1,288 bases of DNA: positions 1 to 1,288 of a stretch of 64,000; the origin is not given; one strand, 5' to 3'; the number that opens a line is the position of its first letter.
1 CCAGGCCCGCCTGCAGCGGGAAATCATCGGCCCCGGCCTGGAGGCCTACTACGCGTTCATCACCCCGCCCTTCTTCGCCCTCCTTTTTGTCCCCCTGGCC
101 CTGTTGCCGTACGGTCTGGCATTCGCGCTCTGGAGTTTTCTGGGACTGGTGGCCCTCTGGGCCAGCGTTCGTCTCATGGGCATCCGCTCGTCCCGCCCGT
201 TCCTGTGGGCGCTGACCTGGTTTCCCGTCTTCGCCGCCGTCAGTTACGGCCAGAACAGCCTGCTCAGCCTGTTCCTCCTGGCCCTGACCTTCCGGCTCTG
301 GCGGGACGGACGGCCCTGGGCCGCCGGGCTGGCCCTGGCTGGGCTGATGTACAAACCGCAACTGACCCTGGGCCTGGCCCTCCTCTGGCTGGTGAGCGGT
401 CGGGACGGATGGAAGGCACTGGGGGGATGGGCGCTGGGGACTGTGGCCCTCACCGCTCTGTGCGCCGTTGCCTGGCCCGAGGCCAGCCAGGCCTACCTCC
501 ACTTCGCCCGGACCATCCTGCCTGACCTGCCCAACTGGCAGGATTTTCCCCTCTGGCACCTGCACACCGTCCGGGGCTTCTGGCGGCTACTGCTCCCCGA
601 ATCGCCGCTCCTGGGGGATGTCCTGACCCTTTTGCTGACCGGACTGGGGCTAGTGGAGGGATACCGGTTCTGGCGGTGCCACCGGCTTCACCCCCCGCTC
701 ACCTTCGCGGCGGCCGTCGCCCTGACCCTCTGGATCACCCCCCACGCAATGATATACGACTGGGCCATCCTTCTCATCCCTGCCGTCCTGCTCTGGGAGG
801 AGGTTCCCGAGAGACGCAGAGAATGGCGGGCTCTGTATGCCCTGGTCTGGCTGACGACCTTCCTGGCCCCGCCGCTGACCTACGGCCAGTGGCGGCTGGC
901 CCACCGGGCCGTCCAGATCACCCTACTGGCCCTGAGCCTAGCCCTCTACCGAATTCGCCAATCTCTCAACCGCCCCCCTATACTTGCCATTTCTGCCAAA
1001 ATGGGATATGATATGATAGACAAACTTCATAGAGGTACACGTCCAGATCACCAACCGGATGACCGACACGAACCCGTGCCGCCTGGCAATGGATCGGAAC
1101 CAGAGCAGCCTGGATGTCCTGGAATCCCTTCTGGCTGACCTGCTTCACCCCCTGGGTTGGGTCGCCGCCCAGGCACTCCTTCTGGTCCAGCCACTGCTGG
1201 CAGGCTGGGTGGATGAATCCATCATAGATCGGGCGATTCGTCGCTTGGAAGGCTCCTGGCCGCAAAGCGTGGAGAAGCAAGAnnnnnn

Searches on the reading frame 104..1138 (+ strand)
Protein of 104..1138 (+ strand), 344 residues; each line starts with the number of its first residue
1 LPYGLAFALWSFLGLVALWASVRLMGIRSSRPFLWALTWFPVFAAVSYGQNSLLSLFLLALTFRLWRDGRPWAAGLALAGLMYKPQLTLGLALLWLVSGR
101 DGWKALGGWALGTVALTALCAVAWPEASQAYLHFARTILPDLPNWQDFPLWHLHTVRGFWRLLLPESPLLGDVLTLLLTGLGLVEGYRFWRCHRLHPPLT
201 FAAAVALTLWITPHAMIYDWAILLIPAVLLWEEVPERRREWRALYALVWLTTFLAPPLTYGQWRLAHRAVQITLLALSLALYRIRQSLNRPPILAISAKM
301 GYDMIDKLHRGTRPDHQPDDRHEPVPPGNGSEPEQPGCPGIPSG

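Call 15: search_protein_families(library=pfam, proteins=[window:104-1138:+], max_evalue=0.001)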
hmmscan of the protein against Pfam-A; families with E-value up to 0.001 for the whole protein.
window:104-1138:+ (344 aa): 1 family
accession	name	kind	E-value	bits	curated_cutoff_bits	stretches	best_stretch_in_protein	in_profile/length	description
PF09594.16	GT87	-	7.6e-17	62.3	25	1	1-209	17-233/237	Glycosyltransferase family 87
